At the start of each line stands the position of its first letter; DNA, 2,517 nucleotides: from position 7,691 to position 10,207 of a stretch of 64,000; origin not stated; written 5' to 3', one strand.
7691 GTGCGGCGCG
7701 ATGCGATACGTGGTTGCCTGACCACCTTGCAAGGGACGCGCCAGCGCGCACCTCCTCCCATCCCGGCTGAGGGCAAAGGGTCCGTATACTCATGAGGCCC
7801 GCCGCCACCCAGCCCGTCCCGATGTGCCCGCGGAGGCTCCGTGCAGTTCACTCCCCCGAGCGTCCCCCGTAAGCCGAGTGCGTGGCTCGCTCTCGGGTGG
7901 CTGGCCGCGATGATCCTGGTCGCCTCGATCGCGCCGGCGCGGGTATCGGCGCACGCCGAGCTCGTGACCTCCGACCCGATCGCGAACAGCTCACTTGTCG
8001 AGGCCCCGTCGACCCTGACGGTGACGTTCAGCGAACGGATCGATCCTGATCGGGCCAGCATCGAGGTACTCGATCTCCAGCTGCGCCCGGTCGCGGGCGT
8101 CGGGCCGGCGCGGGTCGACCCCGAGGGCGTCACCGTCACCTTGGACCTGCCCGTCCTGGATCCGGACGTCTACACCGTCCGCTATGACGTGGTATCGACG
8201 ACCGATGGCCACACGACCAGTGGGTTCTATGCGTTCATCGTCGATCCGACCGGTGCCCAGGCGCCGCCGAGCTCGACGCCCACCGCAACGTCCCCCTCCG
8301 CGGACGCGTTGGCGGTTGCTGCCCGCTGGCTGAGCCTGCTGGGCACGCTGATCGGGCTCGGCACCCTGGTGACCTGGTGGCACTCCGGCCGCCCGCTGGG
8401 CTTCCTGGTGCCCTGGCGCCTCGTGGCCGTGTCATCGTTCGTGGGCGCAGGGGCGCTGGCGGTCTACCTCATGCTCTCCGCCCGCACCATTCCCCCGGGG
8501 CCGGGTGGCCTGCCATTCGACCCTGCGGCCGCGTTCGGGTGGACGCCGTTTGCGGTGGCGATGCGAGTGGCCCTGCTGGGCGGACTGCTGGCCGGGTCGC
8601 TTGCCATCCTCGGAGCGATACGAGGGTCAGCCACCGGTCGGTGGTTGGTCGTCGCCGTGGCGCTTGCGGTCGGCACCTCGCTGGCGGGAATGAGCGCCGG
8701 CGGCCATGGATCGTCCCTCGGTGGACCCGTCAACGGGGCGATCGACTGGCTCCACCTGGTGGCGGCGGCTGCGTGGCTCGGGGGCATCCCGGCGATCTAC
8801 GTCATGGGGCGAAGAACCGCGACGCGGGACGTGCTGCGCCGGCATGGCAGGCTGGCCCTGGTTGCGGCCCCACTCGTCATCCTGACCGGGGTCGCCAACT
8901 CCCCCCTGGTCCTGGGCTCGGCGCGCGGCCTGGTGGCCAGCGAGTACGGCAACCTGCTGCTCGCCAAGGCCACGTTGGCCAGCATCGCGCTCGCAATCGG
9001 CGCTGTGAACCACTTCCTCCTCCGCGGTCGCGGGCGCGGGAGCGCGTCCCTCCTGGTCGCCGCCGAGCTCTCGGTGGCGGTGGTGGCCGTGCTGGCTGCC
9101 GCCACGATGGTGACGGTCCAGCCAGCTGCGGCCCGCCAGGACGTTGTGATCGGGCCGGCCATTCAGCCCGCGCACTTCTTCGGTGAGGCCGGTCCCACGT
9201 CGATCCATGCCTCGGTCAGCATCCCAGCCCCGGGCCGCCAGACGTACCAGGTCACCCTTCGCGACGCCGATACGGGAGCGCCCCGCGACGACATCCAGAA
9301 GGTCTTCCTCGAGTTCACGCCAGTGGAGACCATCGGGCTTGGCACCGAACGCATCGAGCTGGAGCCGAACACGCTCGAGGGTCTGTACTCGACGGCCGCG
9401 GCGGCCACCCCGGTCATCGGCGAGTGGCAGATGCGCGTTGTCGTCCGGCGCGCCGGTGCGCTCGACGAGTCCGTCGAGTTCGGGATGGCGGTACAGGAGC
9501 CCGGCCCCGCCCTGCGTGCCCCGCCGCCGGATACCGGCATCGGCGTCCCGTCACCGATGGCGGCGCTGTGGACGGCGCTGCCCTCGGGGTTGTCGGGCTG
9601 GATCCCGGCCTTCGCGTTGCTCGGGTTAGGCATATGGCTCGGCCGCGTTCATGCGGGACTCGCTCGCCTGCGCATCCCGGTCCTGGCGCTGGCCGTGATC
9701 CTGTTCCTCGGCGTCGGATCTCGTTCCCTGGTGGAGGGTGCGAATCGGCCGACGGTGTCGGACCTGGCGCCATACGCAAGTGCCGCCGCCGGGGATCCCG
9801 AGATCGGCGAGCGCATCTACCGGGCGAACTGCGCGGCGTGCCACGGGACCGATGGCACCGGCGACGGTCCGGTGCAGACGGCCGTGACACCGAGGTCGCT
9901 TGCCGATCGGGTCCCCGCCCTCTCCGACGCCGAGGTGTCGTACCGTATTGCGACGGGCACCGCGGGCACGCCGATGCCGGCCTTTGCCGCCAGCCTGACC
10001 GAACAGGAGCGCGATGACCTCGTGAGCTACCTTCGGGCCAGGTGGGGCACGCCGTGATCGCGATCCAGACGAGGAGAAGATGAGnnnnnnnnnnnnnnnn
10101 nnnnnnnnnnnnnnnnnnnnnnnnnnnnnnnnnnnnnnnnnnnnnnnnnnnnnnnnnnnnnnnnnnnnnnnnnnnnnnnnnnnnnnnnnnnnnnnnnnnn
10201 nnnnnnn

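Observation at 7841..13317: Six-gene copper / thiol-redox operon: CopC-CopD-cytochrome c fusion, cupredoxin-like lipoprotein, Cys-rich membrane protein, CcdA and DJ-1/PfpI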

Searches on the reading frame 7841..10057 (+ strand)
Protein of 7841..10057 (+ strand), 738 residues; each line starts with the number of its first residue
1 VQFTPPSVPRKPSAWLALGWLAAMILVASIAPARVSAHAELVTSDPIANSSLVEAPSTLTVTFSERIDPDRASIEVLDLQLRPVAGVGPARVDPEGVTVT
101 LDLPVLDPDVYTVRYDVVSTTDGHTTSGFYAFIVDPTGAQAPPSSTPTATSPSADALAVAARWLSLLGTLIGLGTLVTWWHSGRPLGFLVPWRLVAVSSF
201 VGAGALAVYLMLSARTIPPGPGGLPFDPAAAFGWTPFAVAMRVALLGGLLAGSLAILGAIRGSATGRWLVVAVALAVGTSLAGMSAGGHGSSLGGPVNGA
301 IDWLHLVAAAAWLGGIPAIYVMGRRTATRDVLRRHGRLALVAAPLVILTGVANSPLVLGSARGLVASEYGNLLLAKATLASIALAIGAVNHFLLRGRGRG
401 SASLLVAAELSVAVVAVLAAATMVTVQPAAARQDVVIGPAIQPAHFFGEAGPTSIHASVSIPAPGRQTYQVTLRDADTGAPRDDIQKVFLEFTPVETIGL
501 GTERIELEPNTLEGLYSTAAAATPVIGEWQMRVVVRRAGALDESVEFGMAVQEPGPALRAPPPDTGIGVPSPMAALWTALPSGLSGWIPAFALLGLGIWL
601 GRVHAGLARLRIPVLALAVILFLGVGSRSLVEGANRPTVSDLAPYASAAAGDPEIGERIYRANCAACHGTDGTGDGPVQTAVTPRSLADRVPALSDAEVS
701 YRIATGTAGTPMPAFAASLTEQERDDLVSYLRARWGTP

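Call 3: search_protein_families(library=pfam, proteins=[window:7841-10057:+], max_evalue=0.01)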
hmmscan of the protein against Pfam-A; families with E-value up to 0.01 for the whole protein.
window:7841-10057:+ (738 aa): 4 families
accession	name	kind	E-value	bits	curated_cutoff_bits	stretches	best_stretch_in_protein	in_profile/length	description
PF04234.18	CopC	-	2.1e-16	61.1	23.3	1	38-134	1-92/92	CopC domain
PF05425.18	CopD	-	2.2e-12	47.7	32.1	1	331-424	3-100/105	Copper resistance protein D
PF13442.11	Cytochrome_CBB3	-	2.9e-12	47.2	27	1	653-731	3-68/68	Cytochrome C oxidase, cbb3-type, subunit III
PF00034.26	Cytochrom_C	-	2e-11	45.5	21.3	1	655-733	3-88/90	Cytochrome c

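Call 8: search_protein_families(library=ncbifam, proteins=[window:7841-10057:+], max_evalue=0.1)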
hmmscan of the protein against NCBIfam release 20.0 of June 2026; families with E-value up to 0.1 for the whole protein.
window:7841-10057:+ (738 aa): 12 families
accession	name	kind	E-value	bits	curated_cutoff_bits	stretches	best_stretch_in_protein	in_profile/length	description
NF033814.1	copper_CopC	equivalog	1.9e-14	54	95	1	31-134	4-106/107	copper homeostasis periplasmic binding protein CopC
NF033808.0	copper_CopD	equivalog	7.1e-14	52.1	195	1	156-429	2-295/295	copper homeostasis membrane protein CopD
NF007636.0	PRK10301.1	equivalog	1.2e-11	44.6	129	1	22-134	11-123/124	CopC domain-containing protein YobA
NF011054.0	PRK14486.1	equivalog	3.8e-08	33.2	447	1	643-733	206-289/294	putative bifunctional cbb3-type cytochrome c oxidase subunit II/cytochrome c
NF050122.1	bc1_QcrC_actin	exception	2.9e-07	30.1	200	1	640-733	127-210/253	cytochrome bc1 complex diheme cytochrome c subunit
NF045930.1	Cytc6PetJCyano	equivalog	4.3e-07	29.9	135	1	643-731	18-102/110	cytochrome c6 PetJ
TIGR00782.1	ccoP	equivalog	8.1e-05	22.1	179.95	1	655-731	205-278/285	cytochrome-c oxidase, cbb3-type subunit III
TIGR04494.1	c550_PedF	equivalog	0.00024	21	122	1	643-676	41-74/133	cytochrome c-550 PedF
NF045773.1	cytochro_C550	exception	0.00048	20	125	1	653-731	49-116/118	cytochrome c550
NF045774.1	cytochro_C551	exception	0.016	15.1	118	1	652-677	38-64/110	cytochrome c551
TIGR03874.1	4cys_cytochr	equivalog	0.019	14.7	161.75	1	656-734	36-115/143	c-type cytochrome, methanol metabolism-related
TIGR04485.1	thiosulf_SoxX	equivalog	0.033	14.9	61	1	661-731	2-75/78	sulfur oxidation c-type cytochrome SoxX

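Call 11: find_homologous_proteins(query=window:7841-10057:+)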
Query window:7841-10057:+ (738 aa): 283 proteins with E <= 0.001 among 8000 candidates; the best 120 are listed.
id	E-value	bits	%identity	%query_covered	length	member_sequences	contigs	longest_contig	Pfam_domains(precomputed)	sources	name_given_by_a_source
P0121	0.0e+0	1577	100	100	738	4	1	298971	PF05425.19,PF13442.12,PF00034.27,PF04234.19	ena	-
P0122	6.4e-284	962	62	100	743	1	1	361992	PF05425.19,PF13442.12,PF00034.27,PF04234.19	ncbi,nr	ncbi:MAG: copper resistance protein CopC [Chloroflexi bacterium]|nr:copper resistance protein CopC [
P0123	4.1e-278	943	63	97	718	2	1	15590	PF05425.19,PF13442.12,PF00034.27,PF04234.19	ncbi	ncbi:MAG: copper resistance protein CopC [Candidatus Limnocylindria bacterium]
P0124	9.5e-273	925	60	99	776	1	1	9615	PF05425.19,PF13442.12,PF00034.27,PF04234.19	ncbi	ncbi:MAG: copper resistance protein CopC [Candidatus Limnocylindria bacterium]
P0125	2.6e-259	881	60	95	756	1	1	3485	PF05425.19,PF13442.12,PF00034.27,PF04234.19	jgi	jgi:copper transport protein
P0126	1.6e-258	878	60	98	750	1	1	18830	PF05425.19,PF13442.12,PF00034.27,PF04234.19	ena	-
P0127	8.2e-257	873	59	97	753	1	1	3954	PF05425.19,PF13442.12,PF00034.27,PF04234.19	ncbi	-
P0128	6.9e-256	870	60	95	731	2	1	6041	PF05425.19,PF13442.12,PF00034.27,PF04234.19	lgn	-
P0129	4.0e-255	867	59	99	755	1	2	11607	PF05425.19,PF13442.12,PF00034.27,PF04234.19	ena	-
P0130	6.2e-254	863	58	95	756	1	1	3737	PF05425.19,PF13442.12,PF00034.27,PF04234.19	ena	-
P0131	2.7e-253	861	58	99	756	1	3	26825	PF05425.19,PF13442.12,PF00034.27,PF04234.19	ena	-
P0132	2.2e-252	858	58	99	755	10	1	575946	PF05425.19,PF13442.12,PF00034.27,PF04234.19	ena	-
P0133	4.0e-252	857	59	95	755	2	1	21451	PF05425.19,PF13442.12,PF00034.27,PF04234.19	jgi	jgi:copper transport protein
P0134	7.6e-252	856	58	99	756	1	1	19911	PF05425.19,PF13442.12,PF00034.27,PF04234.19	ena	-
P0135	2.3e-251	855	59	95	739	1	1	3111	PF05425.19,PF13442.12,PF00034.27,PF04234.19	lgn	-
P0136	3.1e-250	851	59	96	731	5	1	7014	PF05425.19,PF13442.12,PF00034.27,PF04234.19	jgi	jgi:copper transport protein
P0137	3.2e-250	851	58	97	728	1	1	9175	PF05425.19,PF13442.12,PF00034.27,PF04234.19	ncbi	ncbi:MAG TPA: copper resistance protein CopC [Candidatus Limnocylindria bacterium]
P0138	9.7e-250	849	59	95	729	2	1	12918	PF05425.19,PF13442.12,PF00034.27,PF04234.19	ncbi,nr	ncbi:MAG TPA: copper resistance protein CopC [Candidatus Limnocylindrales bacterium]|nr:copper resis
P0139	3.0e-249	848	57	98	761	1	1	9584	PF05425.19,PF13442.12,PF00034.27,PF04234.19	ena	-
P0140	5.0e-249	847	59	97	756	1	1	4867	PF05425.19,PF13442.12,PF00034.27,PF04234.19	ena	-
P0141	1.6e-248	845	58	97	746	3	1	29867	PF05425.19,PF13442.12,PF00034.27,PF04234.19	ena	-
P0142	1.6e-248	845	57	97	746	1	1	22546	PF05425.19,PF13442.12,PF00034.27,PF04234.19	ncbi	ncbi:MAG: copper resistance protein CopC [Chloroflexota bacterium]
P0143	1.8e-248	845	59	95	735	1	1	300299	PF05425.19,PF13442.12,PF00034.27,PF04234.19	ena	-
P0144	6.1e-248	843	58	96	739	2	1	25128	PF05425.19,PF13442.12,PF00034.27,PF04234.19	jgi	-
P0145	6.0e-247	840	60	95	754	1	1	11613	PF05425.19,PF13442.12,PF00034.27,PF04234.19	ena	-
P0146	2.6e-244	831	56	98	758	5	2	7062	PF05425.19,PF13442.12,PF00034.27,PF04234.19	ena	-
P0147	3.4e-244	831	57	97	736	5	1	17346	PF05425.19,PF13442.12,PF00034.27,PF04234.19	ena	-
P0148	2.4e-240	818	57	98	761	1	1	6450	PF05425.19,PF13442.12,PF00034.27,PF04234.19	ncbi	-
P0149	3.2e-237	808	57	96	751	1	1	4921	PF05425.19,PF13442.12,PF00034.27,PF04234.19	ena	-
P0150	2.8e-236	805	55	97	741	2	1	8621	PF05425.19,PF13442.12,PF00034.27,PF04234.19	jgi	-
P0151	2.2e-235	802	58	94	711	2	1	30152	PF05425.19,PF13442.12,PF00034.27,PF04234.19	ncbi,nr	ncbi:MAG: c-type cytochrome [Chloroflexota bacterium]|nr:c-type cytochrome [Chloroflexota bacterium]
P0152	1.9e-231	789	56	96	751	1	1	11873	PF05425.19,PF13442.12,PF00034.27,PF04234.19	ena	-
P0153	3.1e-229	782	55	96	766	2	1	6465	PF05425.19,PF13442.12,PF00034.27,PF04234.19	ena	-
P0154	9.5e-228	777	54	97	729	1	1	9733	PF05425.19,PF13442.12,PF00034.27,PF04234.19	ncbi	ncbi:MAG: copper resistance protein CopC [Candidatus Limnocylindria bacterium]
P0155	4.7e-225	768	54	97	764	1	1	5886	PF05425.19,PF13442.12,PF00034.27,PF04234.19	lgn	-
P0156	2.2e-218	746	60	84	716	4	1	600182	PF05425.19,PF04234.19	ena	-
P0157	1.1e-217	743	54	95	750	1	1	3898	PF05425.19,PF13442.12,PF00034.27,PF04234.19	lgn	-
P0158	1.4e-217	743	53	97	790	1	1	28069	PF05425.19,PF13442.12,PF00034.27,PF04234.19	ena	-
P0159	5.6e-217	741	53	95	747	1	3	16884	PF05425.19,PF13442.12,PF00034.27,PF04234.19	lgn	-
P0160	1.4e-213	730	53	95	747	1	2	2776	PF05425.19,PF13442.12,PF00034.27,PF04234.19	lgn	-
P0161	5.6e-212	725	53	95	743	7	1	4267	PF05425.19,PF13442.12,PF00034.27,PF04234.19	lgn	-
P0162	6.5e-212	724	53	95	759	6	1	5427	PF05425.19,PF13442.12,PF00034.27,PF04234.19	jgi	-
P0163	7.0e-212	724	54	96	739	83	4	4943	PF05425.19,PF13442.12,PF00034.27,PF04234.19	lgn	-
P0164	4.2e-211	722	53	95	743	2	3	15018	PF05425.19,PF13442.12,PF00034.27,PF04234.19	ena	-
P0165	2.1e-210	719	52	96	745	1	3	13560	PF05425.19,PF13442.12,PF00034.27,PF04234.19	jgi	jgi:copper transport protein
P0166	1.3e-209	717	54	95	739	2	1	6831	PF13205.13,PF05425.19,PF13442.12,PF00034.27,PF04234.19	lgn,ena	-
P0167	5.5e-209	715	51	97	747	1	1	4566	PF05425.19,PF13442.12,PF00034.27,PF04234.19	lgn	-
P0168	6.7e-209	714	52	98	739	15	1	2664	PF05425.19,PF13442.12,PF00034.27,PF04234.19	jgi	jgi:copper transport protein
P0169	1.4e-208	713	51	99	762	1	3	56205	PF05425.19,PF13442.12,PF00034.27,PF04234.19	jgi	jgi:copper transport protein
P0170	1.5e-208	713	51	95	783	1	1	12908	PF05425.19,PF13442.12,PF00034.27,PF04234.19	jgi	jgi:copper transport protein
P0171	5.0e-208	711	54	95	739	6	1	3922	PF05425.19,PF13442.12,PF00034.27,PF04234.19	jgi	jgi:copper transport protein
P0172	6.9e-208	711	53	95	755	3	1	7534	PF05425.19,PF13442.12,PF00034.27,PF04234.19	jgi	-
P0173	8.3e-208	711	53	95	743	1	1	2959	PF05425.19,PF13442.12,PF00034.27,PF04234.19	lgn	-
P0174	1.7e-207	710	53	96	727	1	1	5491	PF05425.19,PF13442.12,PF00034.27,PF04234.19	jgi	jgi:copper transport protein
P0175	2.6e-207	709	54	96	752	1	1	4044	PF05425.19,PF13442.12,PF00034.27,PF04234.19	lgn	-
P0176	4.2e-207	708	51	96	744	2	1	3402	PF05425.19,PF13442.12,PF00034.27,PF04234.19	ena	-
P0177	1.8e-206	706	50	100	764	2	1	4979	PF05425.19,PF13442.12,PF00034.27,PF04234.19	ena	-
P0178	2.2e-206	706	51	98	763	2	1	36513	PF05425.19,PF13442.12,PF00034.27,PF04234.19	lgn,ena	-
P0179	2.7e-206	706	52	95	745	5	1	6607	PF05425.19,PF13442.12,PF00034.27,PF04234.19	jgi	jgi:copper transport protein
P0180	3.6e-206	705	52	96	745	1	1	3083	PF05425.19,PF13442.12,PF00034.27,PF04234.19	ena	-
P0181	1.5e-205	703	51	97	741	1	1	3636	PF05425.19,PF13442.12,PF00034.27,PF04234.19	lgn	-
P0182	1.3e-204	700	51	96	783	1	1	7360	PF05425.19,PF13442.12,PF00034.27,PF04234.19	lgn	-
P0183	4.2e-204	698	50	100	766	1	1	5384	PF05425.19,PF13442.12,PF00034.27,PF04234.19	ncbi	-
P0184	9.1e-204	697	52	94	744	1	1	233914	PF05425.19,PF13442.12,PF00034.27,PF04234.19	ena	-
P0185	2.0e-203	696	51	95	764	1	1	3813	PF05425.19,PF13442.12,PF00034.27,PF04234.19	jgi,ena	-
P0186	7.0e-203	694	52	98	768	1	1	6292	PF05425.19,PF13442.12,PF00034.27,PF04234.19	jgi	jgi:copper transport protein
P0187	9.7e-203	694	52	97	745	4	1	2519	PF05425.19,PF13442.12,PF00034.27,PF04234.19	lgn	-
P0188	3.7e-202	692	53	94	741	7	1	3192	PF05425.19,PF13442.12,PF00034.27,PF04234.19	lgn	-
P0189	5.3e-202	692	51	97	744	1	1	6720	PF05425.19,PF13442.12,PF00034.27,PF04234.19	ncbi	ncbi:MAG TPA: copper resistance protein CopC [Candidatus Limnocylindria bacterium]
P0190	6.0e-202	691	51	96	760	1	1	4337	PF05425.19,PF13442.12,PF00034.27,PF04234.19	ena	-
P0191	6.1e-202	691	50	97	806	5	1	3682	PF05425.19,PF13442.12,PF00034.27,PF04234.19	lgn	-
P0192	1.9e-201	690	51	99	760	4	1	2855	PF05425.19,PF13442.12,PF00034.27,PF04234.19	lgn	-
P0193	1.3e-200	687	51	96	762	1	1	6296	PF05425.19,PF13442.12,PF00034.27,PF04234.19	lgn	-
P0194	3.4e-200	686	52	96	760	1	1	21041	PF05425.19,PF13442.12,PF00034.27,PF04234.19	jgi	jgi:copper transport protein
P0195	1.2e-199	684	50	96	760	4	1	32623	PF05425.19,PF13442.12,PF00034.27,PF04234.19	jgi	jgi:copper transport protein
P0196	1.5e-199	683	50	96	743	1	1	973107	PF05425.19,PF13442.12,PF04234.19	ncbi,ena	-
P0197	5.1e-199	682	52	96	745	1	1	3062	PF05425.19,PF13442.12,PF00034.27,PF04234.19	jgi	jgi:copper transport protein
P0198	8.9e-198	678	50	98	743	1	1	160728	PF05425.19,PF13442.12,PF00034.27,PF04234.19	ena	-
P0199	3.6e-197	676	51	96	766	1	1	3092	PF05425.19,PF13442.12,PF00034.27,PF04234.19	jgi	jgi:copper transport protein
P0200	5.9e-197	675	52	94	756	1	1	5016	PF05425.19,PF13442.12,PF00034.27,PF04234.19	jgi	jgi:copper transport protein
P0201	1.0e-196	674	50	97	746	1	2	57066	PF05425.19,PF13442.12,PF00034.27,PF04234.19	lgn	-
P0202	1.3e-196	674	51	95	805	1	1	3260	PF05425.19,PF13442.12,PF00034.27,PF04234.19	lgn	-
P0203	1.8e-196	673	51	97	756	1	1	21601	PF05425.19,PF13442.12,PF00034.27,PF04234.19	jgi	jgi:copper transport protein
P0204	9.4e-196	671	50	98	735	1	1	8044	PF05425.19,PF13442.12,PF00034.27,PF04234.19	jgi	jgi:methionine-rich copper-binding protein CopC/putative copper export protein/mono/diheme cytochrom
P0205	1.7e-195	670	52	76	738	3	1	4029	PF05425.19,PF13442.12,PF00034.27,PF04234.19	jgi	jgi:copper transport protein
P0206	2.8e-195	669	50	97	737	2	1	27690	PF05425.19,PF13442.12,PF00034.27,PF04234.19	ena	-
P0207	5.6e-195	668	48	94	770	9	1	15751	PF05425.19,PF13442.12,PF00034.27,PF04234.19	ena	-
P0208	3.2e-194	666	50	94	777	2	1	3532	PF05425.19,PF13442.12,PF00034.27,PF04234.19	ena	-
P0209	3.3e-194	666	51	95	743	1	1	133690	PF05425.19,PF13442.12,PF00034.27,PF04234.19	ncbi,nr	ncbi:MAG TPA: copper resistance protein CopC [Candidatus Limnocylindria bacterium]|nr:copper resista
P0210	7.3e-194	665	50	95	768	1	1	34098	PF05425.19,PF13442.12,PF00034.27,PF04234.19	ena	-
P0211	1.2e-193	664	49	100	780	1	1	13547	PF05425.19,PF13442.12,PF00034.27,PF04234.19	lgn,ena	-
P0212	5.0e-193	662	50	95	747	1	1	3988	PF05425.19,PF13442.12,PF00034.27,PF04234.19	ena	-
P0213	5.4e-193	662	52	96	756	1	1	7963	PF05425.19,PF13442.12,PF00034.27,PF04234.19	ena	-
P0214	6.5e-193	661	50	94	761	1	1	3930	PF05425.19,PF13442.12,PF00034.27,PF04234.19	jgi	jgi:copper transport protein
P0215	1.7e-192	660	49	94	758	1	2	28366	PF05425.19,PF13442.12,PF00034.27,PF04234.19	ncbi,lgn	ncbi:MAG: copper resistance protein CopC [Candidatus Limnocylindria bacterium]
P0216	3.1e-192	659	49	95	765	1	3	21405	PF05425.19,PF13442.12,PF00034.27,PF04234.19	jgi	jgi:copper transport protein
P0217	7.7e-192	658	50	95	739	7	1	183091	PF05425.19,PF13442.12,PF00034.27,PF04234.19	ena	-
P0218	3.3e-191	656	50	96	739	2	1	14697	PF05425.19,PF13442.12,PF00034.27,PF04234.19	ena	-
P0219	5.4e-191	655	49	100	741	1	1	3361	PF05425.19,PF13442.12,PF00034.27,PF04234.19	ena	-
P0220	2.4e-190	653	50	95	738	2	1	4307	PF05425.19,PF13442.12,PF00034.27,PF04234.19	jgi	jgi:copper transport protein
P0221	3.7e-190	652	49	98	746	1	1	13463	PF05425.19,PF13442.12,PF00034.27,PF04234.19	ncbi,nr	ncbi:MAG: copper resistance protein CopC [Chloroflexi bacterium]|nr:copper resistance protein CopC [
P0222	5.0e-190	652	49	100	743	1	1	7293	PF05425.19,PF13442.12,PF00034.27,PF04234.19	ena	-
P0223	5.9e-190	652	50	96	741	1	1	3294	PF05425.19,PF13442.12,PF00034.27,PF04234.19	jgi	jgi:copper transport protein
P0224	1.8e-189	650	50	94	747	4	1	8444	PF05425.19,PF13442.12,PF00034.27,PF04234.19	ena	-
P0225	4.3e-189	649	50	95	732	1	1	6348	PF05425.19,PF13442.12,PF00034.27,PF04234.19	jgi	jgi:copper transport protein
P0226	1.2e-188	647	49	95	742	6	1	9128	PF05425.19,PF13442.12,PF00034.27,PF04234.19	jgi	jgi:copper transport protein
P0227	1.2e-188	647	47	96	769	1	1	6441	PF05425.19,PF13442.12,PF00034.27,PF04234.19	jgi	jgi:copper transport protein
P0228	1.5e-188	647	48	97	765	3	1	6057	PF05425.19,PF13442.12,PF00034.27,PF04234.19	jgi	-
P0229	1.8e-188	647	48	95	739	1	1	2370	PF05425.19,PF13442.12,PF00034.27,PF04234.19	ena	-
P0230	1.9e-188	647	52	91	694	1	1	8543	PF05425.19,PF13442.12,PF00034.27,PF04234.19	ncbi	-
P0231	1.9e-188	647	50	95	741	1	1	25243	PF05425.19,PF13442.12,PF00034.27,PF04234.19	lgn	-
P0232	2.4e-188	646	49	95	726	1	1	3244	PF05425.19,PF13442.12,PF00034.27,PF04234.19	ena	-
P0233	6.7e-188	645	48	99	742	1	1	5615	PF05425.19,PF13442.12,PF00034.27,PF04234.19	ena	-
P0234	9.2e-188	644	50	94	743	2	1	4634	PF05425.19,PF13442.12,PF00034.27,PF04234.19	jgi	jgi:copper transport protein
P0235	1.6e-186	640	50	95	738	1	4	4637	PF05425.19,PF13442.12,PF00034.27,PF04234.19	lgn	-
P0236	1.6e-186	640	50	94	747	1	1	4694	PF05425.19,PF13442.12,PF00034.27,PF04234.19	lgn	-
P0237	2.0e-186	640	49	94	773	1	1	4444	PF05425.19,PF13442.12,PF00034.27,PF04234.19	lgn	-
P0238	7.2e-186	638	48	95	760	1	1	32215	PF05425.19,PF13442.12,PF00034.27,PF04234.19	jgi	jgi:copper transport protein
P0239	1.3e-185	637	50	95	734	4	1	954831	PF05425.19,PF13442.12,PF00034.27,PF04234.19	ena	-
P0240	2.2e-185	637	47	99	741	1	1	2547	PF05425.19,PF13442.12,PF00034.27,PF04234.19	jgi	jgi:copper transport protein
